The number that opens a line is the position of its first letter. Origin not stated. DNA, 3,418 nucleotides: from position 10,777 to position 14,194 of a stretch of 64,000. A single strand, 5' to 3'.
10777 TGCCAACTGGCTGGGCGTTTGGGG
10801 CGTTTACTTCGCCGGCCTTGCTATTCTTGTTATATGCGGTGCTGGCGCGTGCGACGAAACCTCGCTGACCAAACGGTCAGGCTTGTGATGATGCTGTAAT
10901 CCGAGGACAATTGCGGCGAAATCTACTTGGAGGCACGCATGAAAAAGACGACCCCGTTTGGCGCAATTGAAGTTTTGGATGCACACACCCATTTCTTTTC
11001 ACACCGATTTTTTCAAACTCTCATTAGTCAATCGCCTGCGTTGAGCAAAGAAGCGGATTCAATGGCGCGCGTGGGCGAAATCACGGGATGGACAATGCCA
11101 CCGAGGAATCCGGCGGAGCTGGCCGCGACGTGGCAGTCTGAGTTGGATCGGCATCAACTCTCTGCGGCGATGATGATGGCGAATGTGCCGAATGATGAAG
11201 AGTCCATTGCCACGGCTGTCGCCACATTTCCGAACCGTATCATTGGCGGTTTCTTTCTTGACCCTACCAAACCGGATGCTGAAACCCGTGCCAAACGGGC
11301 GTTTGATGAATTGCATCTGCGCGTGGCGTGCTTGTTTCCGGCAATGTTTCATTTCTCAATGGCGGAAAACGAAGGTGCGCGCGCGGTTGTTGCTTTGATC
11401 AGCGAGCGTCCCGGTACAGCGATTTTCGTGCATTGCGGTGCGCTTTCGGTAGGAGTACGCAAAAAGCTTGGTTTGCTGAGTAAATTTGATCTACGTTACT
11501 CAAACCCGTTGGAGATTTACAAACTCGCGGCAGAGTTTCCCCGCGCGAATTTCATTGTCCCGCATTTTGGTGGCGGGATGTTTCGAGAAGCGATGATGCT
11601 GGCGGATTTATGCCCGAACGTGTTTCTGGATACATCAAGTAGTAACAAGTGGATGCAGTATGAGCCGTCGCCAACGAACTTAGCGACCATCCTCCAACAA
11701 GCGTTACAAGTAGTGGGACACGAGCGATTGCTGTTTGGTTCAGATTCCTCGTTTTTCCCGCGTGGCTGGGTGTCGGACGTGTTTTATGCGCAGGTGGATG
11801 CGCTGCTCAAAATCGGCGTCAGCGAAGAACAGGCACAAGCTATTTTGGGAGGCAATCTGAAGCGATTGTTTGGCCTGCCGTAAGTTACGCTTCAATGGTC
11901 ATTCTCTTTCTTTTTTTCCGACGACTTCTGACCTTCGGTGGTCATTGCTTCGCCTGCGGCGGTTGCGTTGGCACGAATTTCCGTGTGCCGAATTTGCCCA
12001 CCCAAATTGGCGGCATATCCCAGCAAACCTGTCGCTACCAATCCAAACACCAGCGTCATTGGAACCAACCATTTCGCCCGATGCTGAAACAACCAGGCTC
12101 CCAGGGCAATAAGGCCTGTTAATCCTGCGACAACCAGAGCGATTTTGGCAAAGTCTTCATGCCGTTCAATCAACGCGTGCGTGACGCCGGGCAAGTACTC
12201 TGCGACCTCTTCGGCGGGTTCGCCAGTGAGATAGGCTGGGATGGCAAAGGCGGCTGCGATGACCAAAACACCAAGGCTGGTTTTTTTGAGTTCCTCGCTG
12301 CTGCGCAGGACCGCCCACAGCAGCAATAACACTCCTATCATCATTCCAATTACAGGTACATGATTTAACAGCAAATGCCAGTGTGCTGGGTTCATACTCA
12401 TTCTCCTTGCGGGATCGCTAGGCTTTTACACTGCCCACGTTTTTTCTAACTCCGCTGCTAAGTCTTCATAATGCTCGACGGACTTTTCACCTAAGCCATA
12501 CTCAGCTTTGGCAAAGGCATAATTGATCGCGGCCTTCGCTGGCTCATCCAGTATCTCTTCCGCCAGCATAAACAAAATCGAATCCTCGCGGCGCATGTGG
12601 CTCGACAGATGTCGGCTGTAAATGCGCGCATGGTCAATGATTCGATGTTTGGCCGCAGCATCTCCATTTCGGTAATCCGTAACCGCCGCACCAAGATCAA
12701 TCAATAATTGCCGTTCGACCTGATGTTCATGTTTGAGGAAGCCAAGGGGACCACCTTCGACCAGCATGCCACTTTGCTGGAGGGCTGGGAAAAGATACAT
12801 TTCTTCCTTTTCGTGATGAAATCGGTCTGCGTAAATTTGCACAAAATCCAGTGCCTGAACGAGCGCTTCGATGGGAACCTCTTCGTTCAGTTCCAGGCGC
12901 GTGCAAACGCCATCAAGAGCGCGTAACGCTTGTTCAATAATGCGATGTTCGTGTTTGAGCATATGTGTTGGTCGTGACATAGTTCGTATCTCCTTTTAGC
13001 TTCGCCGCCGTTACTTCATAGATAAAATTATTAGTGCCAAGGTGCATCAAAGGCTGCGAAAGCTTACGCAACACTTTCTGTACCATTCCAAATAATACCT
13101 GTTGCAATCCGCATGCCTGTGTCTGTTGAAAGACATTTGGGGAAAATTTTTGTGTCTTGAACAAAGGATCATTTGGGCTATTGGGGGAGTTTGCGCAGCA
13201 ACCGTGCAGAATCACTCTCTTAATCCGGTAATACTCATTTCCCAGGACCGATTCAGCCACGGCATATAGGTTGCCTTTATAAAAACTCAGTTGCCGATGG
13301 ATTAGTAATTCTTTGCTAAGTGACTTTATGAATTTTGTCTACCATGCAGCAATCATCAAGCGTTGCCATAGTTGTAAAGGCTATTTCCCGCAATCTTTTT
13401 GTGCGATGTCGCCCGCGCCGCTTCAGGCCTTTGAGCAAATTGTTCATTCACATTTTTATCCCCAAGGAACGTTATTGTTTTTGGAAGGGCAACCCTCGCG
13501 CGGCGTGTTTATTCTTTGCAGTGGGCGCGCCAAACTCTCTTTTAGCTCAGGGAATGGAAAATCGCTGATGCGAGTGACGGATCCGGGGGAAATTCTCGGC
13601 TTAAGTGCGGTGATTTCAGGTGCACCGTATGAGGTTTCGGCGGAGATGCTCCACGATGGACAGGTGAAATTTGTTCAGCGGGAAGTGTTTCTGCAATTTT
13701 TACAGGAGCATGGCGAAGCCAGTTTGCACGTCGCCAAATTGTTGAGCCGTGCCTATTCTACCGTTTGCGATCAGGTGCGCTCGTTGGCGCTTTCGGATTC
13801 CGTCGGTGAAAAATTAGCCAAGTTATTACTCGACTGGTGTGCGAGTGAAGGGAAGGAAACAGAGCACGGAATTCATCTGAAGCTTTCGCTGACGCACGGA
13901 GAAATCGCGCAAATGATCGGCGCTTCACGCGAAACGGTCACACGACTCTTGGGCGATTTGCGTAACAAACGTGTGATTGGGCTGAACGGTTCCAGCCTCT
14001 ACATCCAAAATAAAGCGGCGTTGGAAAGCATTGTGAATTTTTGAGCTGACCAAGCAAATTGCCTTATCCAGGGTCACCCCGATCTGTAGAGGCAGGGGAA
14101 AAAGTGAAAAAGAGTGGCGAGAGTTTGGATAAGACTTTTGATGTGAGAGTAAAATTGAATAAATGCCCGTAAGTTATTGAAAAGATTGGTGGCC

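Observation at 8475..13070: Near-identical 16-bp palindromes at identical distance upstream of the cytochrome and hemerythrin genes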

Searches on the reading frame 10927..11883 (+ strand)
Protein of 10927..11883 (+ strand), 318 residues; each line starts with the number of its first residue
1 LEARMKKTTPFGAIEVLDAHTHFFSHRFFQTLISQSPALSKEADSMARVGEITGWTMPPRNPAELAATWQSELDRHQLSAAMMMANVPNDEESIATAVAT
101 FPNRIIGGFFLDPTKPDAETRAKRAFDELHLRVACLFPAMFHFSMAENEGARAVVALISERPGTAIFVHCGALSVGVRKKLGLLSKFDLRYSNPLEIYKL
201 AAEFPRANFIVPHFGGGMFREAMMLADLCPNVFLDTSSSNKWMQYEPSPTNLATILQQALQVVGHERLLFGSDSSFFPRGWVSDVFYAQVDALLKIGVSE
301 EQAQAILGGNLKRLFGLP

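Call 7: search_protein_families(library=pfam, proteins=[window:10927-11883:+], max_evalue=0.01)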
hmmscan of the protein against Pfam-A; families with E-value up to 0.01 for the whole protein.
window:10927-11883:+ (318 aa): 1 family
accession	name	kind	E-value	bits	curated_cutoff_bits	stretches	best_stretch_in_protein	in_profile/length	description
PF04909.20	Amidohydro_2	-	3.1e-29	103.1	26.4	1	18-317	2-289/289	Amidohydrolase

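Call 56: search_protein_families(library=ncbifam, max_evalue=0.00001, proteins=[window:10927-11883:+])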
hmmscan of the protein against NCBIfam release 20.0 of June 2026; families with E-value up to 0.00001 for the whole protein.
window:10927-11883:+ (318 aa): 0 families

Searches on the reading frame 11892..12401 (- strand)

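Call 7: search_protein_families(library=pfam, proteins=[window:11892-12401:-], max_evalue=0.01)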
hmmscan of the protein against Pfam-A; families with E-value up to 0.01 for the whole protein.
window:11892-12401:- (169 aa): 2 families
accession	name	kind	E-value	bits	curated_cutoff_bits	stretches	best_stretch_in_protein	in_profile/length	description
PF04932.20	Wzy_C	-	0.00099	19.4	31.7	0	88-140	18-69/149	O-Antigen ligase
PF13567.11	DUF4131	-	0.00099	19.3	31.6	0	89-142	7-58/165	Domain of unknown function (DUF4131)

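Call 56: search_protein_families(library=ncbifam, max_evalue=0.00001, proteins=[window:11892-12401:-])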
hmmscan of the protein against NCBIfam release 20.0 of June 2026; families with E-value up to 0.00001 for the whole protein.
window:11892-12401:- (169 aa): 0 families

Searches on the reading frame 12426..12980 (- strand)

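Call 7: search_protein_families(library=pfam, proteins=[window:12426-12980:-], max_evalue=0.01)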
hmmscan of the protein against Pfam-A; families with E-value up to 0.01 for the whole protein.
window:12426-12980:- (184 aa): 1 family
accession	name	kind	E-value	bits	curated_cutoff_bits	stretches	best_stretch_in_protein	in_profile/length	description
PF01814.28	Hemerythrin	-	1.5e-15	58.3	25.3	1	4-140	2-127/127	Hemerythrin HHE cation binding domain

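Call 56: search_protein_families(library=ncbifam, max_evalue=0.00001, proteins=[window:12426-12980:-])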
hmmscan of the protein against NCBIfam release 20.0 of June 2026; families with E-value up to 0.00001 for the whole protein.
window:12426-12980:- (184 aa): 0 families

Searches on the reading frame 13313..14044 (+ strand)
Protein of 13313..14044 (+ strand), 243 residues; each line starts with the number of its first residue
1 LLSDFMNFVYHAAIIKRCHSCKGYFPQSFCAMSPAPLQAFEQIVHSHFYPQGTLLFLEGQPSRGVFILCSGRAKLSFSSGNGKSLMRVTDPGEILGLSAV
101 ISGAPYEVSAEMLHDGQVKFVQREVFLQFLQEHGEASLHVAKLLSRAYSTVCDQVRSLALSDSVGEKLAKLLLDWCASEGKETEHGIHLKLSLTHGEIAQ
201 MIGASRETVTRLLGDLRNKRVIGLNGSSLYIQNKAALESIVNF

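Call 7: search_protein_families(library=pfam, proteins=[window:13313-14044:+], max_evalue=0.01)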
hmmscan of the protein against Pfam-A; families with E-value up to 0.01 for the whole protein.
window:13313-14044:+ (243 aa): 4 families
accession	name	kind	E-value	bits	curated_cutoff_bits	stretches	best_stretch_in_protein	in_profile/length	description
PF13545.12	HTH_Crp_2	-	1.1e-16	61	27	1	166-239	1-69/70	Crp-like helix-turn-helix domain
PF00027.35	cNMP_binding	-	2.9e-16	59.6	27.5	1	48-133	3-89/89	Cyclic nucleotide-binding domain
PF00325.26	Crp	-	6.9e-11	42.1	21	1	191-222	1-32/32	Bacterial regulatory proteins, crp family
PF17762.8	HTH_ParB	-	0.0012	19.4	22.6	0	190-213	18-41/102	ParB HTH domain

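Call 56: search_protein_families(library=ncbifam, max_evalue=0.00001, proteins=[window:13328-14044:+])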
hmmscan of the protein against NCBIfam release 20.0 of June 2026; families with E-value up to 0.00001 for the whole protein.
window:13328-14044:+ (238 aa): 10 families
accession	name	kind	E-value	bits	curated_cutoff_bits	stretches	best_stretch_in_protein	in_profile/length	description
NF006901.0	PRK09392.1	equivalog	2.9e-18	66.1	211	1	32-235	23-220/236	transcriptional activator FtrB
TIGR03697.1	NtcA_cyano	equivalog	7.9e-15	55.1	244.95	1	48-228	2-184/193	global nitrogen regulator NtcA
NF008732.0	PRK11753.1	equivalog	4.9e-14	52.3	266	1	31-225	15-209/214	cAMP-activated global transcriptional regulator CRP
NF010499.0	PRK13918.1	equivalog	8.3e-12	45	274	1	37-235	10-200/205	CRP/FNR family transcriptional regulator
NF050815.1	TransActFtrBCaul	equivalog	3.6e-11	42.8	300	1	40-232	30-219/251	transcriptional activator FtrB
NF050806.1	TransRegFixKCaul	equivalog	6.3e-10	38.6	300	1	42-236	26-214/215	transcriptional regulator FixK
NF053664.1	TransRegPtrACyano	equivalog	7.6e-10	38.4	300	1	125-220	89-183/196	Crp/Fnr family transcriptional regulator PtrA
NF008365.0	PRK11161.1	subfamily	1.2e-07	31.2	228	1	45-235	53-242/250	fumarate/nitrate reduction transcriptional regulator Fnr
NF045989.1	TransRegFnrLRhodb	equivalog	8.3e-07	28.5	300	1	10-223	7-221/245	transcriptional regulator FnrL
NF052518.1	TransRegLdrP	equivalog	1.1e-06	28.8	300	1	50-234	10-186/195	transcriptional regulator LdrP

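Call 62: find_related_loci(query=window:13328-14044:+, collection=genome_contigs, flank=3000)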
Query window:13328-14044:+ (238 aa) in genome_contigs; peptide patterns used: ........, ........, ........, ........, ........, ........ (x = any residue, [..] = any of these).
92 stretches matched a pattern; 2 encode a relative of the query (tblastn E <= 1e-3); 2 distinct loci.
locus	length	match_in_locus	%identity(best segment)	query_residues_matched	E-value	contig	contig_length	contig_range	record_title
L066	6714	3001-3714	76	1-238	3e-122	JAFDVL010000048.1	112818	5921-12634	MAG: Acidobacteria bacterium isolate SZAS-15 ACID-KAN-5__48__length-112818, whole genome shotgun sequence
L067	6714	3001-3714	72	1-238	3e-113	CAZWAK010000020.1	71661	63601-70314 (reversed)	MAG TPA_asm: uncultured Heliobacteriaceae bacterium isolate SRP287051_co1_146 genome assembly, contig: NODE_794_length_7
